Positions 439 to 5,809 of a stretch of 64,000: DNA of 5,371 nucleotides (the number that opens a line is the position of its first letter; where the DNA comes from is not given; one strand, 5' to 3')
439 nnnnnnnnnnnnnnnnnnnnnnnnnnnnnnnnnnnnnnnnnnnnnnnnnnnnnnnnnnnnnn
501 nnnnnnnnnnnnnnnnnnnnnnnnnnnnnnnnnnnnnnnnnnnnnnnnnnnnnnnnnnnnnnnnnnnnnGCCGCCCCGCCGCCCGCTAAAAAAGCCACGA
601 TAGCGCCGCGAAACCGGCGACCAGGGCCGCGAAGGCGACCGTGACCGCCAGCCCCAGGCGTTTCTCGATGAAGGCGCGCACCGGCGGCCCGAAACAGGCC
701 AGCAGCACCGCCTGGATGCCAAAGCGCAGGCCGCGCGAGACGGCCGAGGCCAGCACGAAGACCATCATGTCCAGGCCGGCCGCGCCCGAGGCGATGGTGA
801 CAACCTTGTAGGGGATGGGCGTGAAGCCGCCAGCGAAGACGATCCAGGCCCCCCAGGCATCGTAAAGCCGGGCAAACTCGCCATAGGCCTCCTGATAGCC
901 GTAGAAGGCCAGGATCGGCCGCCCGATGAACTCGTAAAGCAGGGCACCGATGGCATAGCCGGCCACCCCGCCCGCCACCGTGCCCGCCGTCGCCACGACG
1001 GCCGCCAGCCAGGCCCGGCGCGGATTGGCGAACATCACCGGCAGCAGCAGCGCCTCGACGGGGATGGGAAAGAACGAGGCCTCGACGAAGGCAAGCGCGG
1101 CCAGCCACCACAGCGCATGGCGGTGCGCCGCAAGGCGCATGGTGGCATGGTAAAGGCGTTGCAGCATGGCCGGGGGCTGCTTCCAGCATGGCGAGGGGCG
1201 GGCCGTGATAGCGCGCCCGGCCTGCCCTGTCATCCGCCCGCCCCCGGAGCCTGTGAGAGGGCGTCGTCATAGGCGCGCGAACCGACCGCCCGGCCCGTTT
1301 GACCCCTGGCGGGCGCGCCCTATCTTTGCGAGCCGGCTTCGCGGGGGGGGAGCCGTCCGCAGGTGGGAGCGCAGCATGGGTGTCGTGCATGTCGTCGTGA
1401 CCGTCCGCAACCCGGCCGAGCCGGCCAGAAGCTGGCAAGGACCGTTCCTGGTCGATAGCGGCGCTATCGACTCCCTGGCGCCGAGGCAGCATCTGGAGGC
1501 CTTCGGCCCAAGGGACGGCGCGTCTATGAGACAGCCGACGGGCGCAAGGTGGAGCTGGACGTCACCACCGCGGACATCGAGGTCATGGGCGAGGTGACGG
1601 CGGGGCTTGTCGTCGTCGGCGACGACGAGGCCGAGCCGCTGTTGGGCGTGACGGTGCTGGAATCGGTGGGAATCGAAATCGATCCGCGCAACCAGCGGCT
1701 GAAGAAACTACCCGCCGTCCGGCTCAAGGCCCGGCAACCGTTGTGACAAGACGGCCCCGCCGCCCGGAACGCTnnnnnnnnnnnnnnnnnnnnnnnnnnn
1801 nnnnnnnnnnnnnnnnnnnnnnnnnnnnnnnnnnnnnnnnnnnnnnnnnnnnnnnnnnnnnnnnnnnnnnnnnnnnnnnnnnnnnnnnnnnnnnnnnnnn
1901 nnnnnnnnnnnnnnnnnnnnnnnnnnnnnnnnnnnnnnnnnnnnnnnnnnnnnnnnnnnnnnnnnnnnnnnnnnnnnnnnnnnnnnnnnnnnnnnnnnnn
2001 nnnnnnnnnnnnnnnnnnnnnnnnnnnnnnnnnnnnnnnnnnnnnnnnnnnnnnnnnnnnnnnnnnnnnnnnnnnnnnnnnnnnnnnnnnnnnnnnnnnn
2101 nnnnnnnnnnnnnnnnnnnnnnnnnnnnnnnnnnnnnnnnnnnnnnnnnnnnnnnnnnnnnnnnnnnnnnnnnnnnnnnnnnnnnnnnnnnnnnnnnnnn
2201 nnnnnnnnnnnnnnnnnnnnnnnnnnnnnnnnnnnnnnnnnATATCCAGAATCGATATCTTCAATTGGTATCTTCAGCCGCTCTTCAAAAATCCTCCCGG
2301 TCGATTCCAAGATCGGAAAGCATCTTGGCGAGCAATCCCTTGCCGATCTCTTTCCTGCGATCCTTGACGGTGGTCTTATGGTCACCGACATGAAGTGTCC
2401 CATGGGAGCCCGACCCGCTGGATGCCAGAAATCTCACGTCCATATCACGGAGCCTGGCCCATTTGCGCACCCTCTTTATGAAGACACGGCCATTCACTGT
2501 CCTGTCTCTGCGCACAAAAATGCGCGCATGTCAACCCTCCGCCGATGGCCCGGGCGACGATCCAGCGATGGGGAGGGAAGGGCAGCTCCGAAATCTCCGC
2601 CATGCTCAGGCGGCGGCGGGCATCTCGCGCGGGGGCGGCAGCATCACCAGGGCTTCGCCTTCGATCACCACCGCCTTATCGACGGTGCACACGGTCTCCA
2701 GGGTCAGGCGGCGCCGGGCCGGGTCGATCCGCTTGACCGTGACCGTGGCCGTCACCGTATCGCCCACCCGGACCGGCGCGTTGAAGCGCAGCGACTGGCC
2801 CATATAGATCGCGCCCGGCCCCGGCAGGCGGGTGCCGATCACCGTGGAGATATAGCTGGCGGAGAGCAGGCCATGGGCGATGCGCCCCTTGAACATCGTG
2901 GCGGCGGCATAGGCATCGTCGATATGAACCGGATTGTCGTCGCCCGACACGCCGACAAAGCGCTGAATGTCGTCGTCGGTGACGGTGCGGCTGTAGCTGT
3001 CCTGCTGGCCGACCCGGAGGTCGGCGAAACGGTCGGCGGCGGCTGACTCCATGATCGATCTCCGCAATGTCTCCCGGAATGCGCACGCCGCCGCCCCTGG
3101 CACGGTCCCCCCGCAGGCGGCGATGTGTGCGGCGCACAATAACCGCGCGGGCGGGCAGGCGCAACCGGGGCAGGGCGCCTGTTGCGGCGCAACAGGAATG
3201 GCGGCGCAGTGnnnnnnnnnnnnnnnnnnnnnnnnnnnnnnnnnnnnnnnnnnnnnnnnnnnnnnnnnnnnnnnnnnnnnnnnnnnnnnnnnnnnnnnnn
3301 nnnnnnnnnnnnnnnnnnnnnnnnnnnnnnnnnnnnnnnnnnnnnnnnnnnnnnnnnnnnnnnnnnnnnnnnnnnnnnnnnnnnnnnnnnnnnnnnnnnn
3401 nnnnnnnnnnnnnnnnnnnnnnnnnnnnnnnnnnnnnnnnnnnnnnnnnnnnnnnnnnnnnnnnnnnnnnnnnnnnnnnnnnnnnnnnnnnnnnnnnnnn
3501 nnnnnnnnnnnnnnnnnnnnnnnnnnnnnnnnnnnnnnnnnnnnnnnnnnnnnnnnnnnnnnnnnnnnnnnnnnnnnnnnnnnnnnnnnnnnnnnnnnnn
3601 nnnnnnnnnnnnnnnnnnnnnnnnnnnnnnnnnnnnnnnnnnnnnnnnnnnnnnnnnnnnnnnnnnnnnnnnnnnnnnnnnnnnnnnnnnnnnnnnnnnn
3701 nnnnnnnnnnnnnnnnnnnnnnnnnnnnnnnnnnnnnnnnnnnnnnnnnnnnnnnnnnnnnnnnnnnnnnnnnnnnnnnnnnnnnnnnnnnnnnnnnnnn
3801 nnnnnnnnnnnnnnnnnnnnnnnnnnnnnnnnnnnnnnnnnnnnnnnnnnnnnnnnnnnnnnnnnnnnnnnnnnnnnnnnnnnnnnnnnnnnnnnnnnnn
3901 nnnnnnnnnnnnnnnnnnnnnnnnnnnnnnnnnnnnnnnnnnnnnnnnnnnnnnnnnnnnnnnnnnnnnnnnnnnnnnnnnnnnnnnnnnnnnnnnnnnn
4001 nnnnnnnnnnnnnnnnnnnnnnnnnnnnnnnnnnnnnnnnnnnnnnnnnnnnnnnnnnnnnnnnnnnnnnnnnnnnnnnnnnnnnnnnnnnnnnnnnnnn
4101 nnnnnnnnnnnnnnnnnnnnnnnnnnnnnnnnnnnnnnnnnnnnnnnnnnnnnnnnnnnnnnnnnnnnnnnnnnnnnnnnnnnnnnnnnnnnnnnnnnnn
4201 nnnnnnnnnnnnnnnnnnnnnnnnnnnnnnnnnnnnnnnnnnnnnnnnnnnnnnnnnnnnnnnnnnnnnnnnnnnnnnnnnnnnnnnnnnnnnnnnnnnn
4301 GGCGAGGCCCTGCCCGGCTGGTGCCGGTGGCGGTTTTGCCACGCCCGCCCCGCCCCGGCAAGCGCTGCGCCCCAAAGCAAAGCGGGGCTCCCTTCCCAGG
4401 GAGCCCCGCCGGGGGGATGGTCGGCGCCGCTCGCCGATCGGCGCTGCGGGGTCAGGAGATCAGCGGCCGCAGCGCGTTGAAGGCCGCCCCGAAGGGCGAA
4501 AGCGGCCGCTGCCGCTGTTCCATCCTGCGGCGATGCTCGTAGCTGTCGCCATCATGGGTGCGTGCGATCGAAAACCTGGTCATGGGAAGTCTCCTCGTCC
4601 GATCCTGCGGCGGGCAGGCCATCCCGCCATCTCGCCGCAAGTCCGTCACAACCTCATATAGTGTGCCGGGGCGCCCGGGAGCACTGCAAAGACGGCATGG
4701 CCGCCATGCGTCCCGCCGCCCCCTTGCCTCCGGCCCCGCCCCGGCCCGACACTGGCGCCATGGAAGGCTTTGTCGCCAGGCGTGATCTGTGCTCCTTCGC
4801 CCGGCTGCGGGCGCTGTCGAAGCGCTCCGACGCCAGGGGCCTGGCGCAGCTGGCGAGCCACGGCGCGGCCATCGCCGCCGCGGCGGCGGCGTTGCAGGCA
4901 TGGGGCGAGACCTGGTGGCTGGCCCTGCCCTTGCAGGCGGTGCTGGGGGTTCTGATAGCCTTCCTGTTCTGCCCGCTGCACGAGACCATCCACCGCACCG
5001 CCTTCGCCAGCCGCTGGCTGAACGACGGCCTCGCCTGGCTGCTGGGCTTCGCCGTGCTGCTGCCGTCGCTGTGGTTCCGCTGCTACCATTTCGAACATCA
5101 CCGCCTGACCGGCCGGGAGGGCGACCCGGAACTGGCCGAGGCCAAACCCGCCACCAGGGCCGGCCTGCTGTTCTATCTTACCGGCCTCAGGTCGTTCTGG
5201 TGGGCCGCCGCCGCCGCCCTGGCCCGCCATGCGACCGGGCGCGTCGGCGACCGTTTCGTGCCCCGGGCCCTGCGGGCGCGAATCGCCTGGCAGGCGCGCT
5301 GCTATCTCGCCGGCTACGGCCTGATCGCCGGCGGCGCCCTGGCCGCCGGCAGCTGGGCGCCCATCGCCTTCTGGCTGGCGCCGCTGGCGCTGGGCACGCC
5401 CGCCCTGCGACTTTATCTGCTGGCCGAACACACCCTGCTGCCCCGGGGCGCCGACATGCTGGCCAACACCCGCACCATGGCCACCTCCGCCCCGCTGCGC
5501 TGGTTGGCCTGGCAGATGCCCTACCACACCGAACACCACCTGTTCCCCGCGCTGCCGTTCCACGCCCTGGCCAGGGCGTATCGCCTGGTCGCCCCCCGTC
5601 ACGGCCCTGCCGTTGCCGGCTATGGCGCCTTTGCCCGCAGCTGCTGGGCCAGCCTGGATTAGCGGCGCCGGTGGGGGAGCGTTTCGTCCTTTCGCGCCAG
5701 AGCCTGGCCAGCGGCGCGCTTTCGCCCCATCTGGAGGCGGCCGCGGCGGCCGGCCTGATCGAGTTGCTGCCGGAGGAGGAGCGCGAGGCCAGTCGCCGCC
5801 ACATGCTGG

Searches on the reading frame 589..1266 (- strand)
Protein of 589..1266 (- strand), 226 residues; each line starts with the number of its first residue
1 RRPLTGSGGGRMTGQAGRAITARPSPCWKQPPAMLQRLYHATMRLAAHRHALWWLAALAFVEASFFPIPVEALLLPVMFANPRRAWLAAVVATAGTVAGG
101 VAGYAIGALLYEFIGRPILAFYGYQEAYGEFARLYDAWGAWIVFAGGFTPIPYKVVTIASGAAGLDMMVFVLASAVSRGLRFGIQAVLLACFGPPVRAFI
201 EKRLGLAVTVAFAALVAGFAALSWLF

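Call 40: search_protein_families(library=pfam, proteins=[window:589-1266:-])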
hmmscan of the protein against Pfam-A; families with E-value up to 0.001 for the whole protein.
window:589-1266:- (226 aa): 1 family
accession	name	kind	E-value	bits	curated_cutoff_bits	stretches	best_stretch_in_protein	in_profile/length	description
PF09335.16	VTT_dom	-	1.2e-08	35.9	33.9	1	73-185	6-117/123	VTT domain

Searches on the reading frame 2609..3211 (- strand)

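Call 40: search_protein_families(library=pfam, proteins=[window:2609-3211:-])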
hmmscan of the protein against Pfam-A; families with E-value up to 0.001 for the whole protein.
window:2609-3211:- (201 aa): 2 families
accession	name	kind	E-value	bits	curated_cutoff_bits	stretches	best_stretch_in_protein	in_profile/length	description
PF01575.25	MaoC_dehydratas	-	2.2e-23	82.6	27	1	72-168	13-110/123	MaoC like domain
PF13452.11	FAS1_DH_region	-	4.8e-08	33.7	22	1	73-163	10-104/132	FAS1-like, dehydratase domain region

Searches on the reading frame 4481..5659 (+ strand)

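Call 40: search_protein_families(library=pfam, proteins=[window:4481-5659:+])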
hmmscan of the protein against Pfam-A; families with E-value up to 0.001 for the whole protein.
window:4481-5659:+ (393 aa): 1 family
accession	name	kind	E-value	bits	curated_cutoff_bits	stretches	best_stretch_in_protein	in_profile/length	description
PF00487.30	FA_desaturase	-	1.7e-35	123.5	29.7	1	145-379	2-247/253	Fatty acid desaturase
